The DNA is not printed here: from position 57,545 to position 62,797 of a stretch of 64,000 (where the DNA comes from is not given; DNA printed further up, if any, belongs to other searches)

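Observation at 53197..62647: Convergent Cu/haem periplasmic redox cluster: candidate uncharacterised extracytoplasmic oxidation system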

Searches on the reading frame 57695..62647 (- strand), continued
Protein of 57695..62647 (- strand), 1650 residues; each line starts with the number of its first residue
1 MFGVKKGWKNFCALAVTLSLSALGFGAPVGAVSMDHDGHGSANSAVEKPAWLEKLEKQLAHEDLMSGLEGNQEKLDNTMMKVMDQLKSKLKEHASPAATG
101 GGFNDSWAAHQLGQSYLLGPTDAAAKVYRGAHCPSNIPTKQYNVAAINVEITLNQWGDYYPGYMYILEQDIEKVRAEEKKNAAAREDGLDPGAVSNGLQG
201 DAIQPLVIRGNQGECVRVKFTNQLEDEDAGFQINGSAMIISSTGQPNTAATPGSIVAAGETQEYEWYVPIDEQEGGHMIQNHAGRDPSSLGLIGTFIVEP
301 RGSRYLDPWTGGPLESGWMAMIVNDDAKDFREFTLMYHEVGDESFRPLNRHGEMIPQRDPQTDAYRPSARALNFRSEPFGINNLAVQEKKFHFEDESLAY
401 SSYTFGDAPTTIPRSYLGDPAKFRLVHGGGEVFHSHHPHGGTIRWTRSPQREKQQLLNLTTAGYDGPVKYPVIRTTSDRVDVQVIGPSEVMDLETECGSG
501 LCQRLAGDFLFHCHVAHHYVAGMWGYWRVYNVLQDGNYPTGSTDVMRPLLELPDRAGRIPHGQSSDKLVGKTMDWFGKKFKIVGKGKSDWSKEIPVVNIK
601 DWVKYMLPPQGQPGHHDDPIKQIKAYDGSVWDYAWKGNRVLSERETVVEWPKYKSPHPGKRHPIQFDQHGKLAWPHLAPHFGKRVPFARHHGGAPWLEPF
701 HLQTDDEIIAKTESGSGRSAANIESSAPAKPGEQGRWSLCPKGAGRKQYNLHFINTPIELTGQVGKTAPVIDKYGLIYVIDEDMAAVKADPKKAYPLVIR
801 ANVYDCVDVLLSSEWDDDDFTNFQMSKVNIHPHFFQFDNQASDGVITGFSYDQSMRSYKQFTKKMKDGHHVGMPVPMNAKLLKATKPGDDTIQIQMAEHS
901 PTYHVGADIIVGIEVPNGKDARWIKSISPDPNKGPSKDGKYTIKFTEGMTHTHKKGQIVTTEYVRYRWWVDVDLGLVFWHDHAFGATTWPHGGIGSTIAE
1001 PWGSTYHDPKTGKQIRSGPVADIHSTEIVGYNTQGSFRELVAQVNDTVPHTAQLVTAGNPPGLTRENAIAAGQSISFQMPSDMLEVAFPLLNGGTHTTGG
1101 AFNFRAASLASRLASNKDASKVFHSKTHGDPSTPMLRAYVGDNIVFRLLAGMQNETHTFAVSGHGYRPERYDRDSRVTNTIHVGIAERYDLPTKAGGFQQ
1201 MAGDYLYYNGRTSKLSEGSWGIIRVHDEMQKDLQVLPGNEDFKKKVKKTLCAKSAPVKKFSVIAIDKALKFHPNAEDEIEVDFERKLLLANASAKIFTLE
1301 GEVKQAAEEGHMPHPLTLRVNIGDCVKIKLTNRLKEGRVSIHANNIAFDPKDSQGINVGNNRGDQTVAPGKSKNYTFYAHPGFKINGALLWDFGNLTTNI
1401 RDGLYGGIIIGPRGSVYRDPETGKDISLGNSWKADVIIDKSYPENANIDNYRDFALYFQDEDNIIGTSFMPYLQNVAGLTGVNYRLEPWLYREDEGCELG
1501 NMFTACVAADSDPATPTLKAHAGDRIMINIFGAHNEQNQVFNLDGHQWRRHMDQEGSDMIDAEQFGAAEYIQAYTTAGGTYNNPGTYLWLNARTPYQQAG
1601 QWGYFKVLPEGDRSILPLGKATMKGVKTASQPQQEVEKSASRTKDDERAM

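Call 23: search_solved_structures(query=window:57695-62647:-, max_evalue=1e-20, show_alignments=1)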
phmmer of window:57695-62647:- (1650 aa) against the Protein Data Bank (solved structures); distinct sequences matched with E-value up to 1e-20: 1.
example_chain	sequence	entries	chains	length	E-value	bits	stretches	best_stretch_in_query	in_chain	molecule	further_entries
9bxa_A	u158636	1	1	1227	5.4e-94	319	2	140-439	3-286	MnxG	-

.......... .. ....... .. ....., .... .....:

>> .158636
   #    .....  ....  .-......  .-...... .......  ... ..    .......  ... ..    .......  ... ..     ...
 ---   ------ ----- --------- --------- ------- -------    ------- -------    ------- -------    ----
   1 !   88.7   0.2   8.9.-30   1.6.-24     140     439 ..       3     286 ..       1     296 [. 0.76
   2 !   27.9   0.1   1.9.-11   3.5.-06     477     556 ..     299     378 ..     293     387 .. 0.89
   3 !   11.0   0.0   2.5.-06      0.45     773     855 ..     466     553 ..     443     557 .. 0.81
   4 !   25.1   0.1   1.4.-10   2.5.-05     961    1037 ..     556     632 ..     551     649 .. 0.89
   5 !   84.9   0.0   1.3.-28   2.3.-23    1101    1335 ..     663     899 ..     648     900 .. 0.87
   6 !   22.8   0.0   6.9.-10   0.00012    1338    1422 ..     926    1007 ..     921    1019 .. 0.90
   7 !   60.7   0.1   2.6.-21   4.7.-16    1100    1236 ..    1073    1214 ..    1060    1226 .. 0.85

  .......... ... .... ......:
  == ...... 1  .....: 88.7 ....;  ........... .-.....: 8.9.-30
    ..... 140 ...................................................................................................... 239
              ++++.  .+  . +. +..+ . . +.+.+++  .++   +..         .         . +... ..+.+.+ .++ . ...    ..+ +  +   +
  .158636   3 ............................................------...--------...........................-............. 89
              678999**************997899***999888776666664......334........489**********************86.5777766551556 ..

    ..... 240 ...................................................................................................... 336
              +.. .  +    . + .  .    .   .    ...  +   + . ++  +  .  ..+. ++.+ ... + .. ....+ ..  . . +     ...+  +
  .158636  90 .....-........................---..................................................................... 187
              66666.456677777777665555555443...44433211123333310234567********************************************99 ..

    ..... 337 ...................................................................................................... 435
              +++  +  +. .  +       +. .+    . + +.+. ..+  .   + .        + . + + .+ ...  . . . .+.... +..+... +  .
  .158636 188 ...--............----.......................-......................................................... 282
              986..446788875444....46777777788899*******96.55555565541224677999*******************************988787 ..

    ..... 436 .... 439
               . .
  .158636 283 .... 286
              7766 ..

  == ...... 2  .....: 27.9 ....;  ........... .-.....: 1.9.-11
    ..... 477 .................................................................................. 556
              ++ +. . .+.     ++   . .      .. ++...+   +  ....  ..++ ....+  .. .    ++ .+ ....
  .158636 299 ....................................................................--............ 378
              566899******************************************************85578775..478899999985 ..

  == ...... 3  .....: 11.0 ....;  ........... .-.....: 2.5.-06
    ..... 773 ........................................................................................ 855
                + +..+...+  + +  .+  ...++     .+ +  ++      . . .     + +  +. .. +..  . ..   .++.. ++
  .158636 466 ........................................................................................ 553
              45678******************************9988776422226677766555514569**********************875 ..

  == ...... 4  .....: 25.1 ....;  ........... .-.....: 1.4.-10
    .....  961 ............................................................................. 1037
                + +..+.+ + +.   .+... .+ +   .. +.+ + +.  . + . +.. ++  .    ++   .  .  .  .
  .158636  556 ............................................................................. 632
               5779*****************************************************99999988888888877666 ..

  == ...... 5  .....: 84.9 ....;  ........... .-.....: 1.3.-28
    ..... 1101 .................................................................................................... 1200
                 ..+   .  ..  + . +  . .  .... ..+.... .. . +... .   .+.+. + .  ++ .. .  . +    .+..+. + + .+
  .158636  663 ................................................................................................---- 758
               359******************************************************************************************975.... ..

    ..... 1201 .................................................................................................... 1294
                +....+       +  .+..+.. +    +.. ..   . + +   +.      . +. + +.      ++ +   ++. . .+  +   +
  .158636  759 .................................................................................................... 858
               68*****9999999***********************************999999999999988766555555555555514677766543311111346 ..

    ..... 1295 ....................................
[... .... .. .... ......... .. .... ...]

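Call 26: find_related_loci(query=A1, collection=genome_contigs, flank=10000)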
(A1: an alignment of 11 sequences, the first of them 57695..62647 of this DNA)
Query A1 (1650 aa) in genome_contigs; peptide patterns used: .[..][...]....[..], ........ (x = any residue, [..] = any of these).
600 stretches matched a pattern (row limit reached: there are more); 585 encode a relative of the query (tblastn E <= 1e-3); the best 80 are kept; 78 distinct loci.
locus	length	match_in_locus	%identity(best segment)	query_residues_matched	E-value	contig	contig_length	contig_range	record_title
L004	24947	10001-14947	90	1-1650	0e+0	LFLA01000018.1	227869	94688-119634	MAG: Nitrospina sp. LS_NOB contig1050, whole genome shotgun sequence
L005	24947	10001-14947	90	1-1650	0e+0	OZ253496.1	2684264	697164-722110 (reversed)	MAG: Nitrospinales bacterium isolate df65dd65-b23d-4177-8dc5-9078cc071d11 genome assembly, chromosome: 1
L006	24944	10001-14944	85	1-1650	0e+0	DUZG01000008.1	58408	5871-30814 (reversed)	MAG TPA_asm: Nitrospinota bacterium isolate MAG_09705_ntspn_70 Ga0115000_10000180, whole genome shotgun sequence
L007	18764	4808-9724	81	14-1650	0e+0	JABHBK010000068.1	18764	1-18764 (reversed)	MAG: Nitrospina sp. isolate SI036_bin78 k141_689546, whole genome shotgun sequence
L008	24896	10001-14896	81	2-1630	0e+0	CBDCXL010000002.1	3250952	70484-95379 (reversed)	MAG: Nitrospinales bacterium isolate 4e79c772-6b72-4db0-bd25-b8212fbdc190 genome assembly, contig: contig_2, whole genom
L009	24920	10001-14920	81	2-1635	0e+0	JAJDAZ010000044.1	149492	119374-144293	MAG: Nitrospinaceae bacterium isolate OFTM191 OFTM191_43, whole genome shotgun sequence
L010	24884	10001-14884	80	4-1631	0e+0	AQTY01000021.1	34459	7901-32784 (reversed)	Candidatus Nitromaritima sp. SCGC AAA288-L16 A288L16DRAFT_2505696006.21_C, whole genome shotgun sequence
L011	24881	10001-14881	79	4-1635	0e+0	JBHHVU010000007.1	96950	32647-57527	MAG: Nitrospinaceae bacterium isolate S.4.sp1_bin.35 NODE_24_length_96950_cov_9.077940, whole genome shotgun sequence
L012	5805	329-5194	80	4-1631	0e+0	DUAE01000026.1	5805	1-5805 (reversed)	MAG TPA_asm: Candidatus Poseidoniales archaeon isolate UWMA-0266 NODE_17564_length_5805_cov_0.831406, whole genome shotg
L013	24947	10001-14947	89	1-1650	0e+0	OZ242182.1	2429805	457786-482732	MAG: Nitrospinales bacterium isolate ec82e2e8-b931-44c7-adfe-dcca6f622aa9 genome assembly, chromosome: 1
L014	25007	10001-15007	89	1-1650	0e+0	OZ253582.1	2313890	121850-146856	MAG: Nitrospinales bacterium isolate d88e25f9-fceb-4c12-a94a-4a5aae773960 genome assembly, chromosome: 1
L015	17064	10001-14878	74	11-1627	0e+0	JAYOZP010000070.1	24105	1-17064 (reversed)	MAG: Nitrospinales bacterium isolate 139561_S162_rosella_bins.tsv.096 NODE_2269_length_24105_cov_5.723202, whole genome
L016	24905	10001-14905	73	11-1636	0e+0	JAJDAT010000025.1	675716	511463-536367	MAG: Nitrospinia bacterium isolate OFTM166 OFTM166_24, whole genome shotgun sequence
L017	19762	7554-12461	79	8-1645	0e+0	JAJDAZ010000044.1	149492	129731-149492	MAG: Nitrospinaceae bacterium isolate OFTM191 OFTM191_43, whole genome shotgun sequence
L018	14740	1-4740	77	49-1630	0e+0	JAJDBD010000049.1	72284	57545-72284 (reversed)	MAG: Nitrospinaceae bacterium isolate OFTM44 OFTM44_48, whole genome shotgun sequence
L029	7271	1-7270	82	14-1650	0e+0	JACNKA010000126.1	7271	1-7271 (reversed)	MAG: Nitrospinota bacterium isolate NIOZ-UU48 NIOZ-UU_NODE_12854_length_7271_cov_8.61918, whole genome shotgun sequence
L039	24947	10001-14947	90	1-1650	0e+0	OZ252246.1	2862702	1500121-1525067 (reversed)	MAG: Nitrospinales bacterium isolate 09764799-6df8-48cc-ac82-a3f7e3b0517f genome assembly, chromosome: 1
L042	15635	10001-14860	58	6-1634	0e+0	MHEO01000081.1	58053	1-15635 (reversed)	MAG: Nitrospirae bacterium RIFCSPHIGHO2_01_FULL_66_17 rifcsphigho2_01_scaffold_7409, whole genome shotgun sequence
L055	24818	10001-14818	55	6-1630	0e+0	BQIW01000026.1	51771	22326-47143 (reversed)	MAG: Nitrospirales bacterium NPIRA03 DNA, sequence026, whole genome shotgun sequence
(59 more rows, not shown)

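Call 56: find_encoding_contigs(protein=P0111, flank=10000, max_places=1)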
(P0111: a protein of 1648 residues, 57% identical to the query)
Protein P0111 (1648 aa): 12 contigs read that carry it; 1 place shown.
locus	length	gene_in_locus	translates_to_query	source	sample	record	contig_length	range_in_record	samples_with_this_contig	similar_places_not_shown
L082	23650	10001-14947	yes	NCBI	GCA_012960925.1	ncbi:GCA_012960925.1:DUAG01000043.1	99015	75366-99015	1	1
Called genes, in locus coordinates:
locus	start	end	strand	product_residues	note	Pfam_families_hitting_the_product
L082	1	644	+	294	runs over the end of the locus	-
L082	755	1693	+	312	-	PF00056:Ldh_1_N, PF03721:UDPG_MGDP_dh_N (faint), PF02866:Ldh_1_C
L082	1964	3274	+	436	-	PF03447:NAD_binding_3 (faint), PF00158:Sigma54_activat, PF14532:Sigma54_activ_2, PF00004:AAA (faint), PF07724:AAA_2 (weak), PF07728:AAA_5 (weak), PF25601:AAA_lid_14, PF02954:HTH_8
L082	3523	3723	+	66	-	-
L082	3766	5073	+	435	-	PF01512:Complex1_51K, PF10531:SLBB, PF22461:SLBB_2 (weak), PF10589:NADH_4Fe-4S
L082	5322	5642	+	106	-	PF01521:Fe-S_biosyn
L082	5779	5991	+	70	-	PF02597:ThiS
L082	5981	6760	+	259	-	PF05690:ThiG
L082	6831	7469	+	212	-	PF02581:TMP-TENI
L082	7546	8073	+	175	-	PF08534:Redoxin, PF00578:AhpC-TSA, PF02630:SCO1-SenC (weak), PF00085:Thioredoxin (weak), PF13098:Thioredoxin_2, PF13905:Thioredoxin_8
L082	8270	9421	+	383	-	PF01612:DNA_pol_A_exo1, PF00570:HRDC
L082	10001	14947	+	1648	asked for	PF07732:Cu-oxidase_3 (weak)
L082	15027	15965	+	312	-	PF09430:EMC7_beta-sandw (faint), PF14686:fn3_3, PF13620:CarboxypepD_reg, PF22904:NOMO1-like_2nd (weak)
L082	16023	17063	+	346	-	PF14686:fn3_3 (weak), PF13620:CarboxypepD_reg (weak)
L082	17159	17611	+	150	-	PF13664:DUF4149 (weak), PF05425:CopD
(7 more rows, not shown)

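Call 83: find_encoding_contigs(protein=P0088, flank=10000, max_places=1)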
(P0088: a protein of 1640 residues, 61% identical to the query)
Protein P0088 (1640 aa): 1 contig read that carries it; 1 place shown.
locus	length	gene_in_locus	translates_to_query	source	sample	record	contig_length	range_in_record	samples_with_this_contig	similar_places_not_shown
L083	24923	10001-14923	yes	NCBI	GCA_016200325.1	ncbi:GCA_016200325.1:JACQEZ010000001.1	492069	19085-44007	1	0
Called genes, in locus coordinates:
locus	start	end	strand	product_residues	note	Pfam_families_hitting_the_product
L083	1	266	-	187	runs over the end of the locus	-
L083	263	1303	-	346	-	PF12895:ANAPC3 (faint), PF13176:TPR_7 (faint), PF13424:TPR_12 (faint), PF13432:TPR_16 (weak), PF14559:TPR_19, PF07719:TPR_2 (weak), PF13414:TPR_11, PF14559:TPR_19 (weak), +11 more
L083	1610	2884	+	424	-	PF00158:Sigma54_activat, PF14532:Sigma54_activ_2, PF07724:AAA_2 (weak), PF00004:AAA (weak), PF07728:AAA_5 (weak), PF25601:AAA_lid_14, PF18024:HTH_50 (weak), PF02954:HTH_8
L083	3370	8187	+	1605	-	PF07731:Cu-oxidase_2 (faint), PF07732:Cu-oxidase_3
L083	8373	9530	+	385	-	-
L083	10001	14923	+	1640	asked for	PF07731:Cu-oxidase_2 (faint), PF07732:Cu-oxidase_3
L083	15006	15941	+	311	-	PF13620:CarboxypepD_reg, PF22904:NOMO1-like_2nd (weak)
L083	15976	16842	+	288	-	PF14686:fn3_3 (weak), PF13620:CarboxypepD_reg (faint)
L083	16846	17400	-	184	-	-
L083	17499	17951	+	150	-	-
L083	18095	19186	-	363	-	-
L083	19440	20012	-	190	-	-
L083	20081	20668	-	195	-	PF11604:CusF_Ec (faint)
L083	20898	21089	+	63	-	PF04368:DUF507 (weak)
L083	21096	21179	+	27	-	-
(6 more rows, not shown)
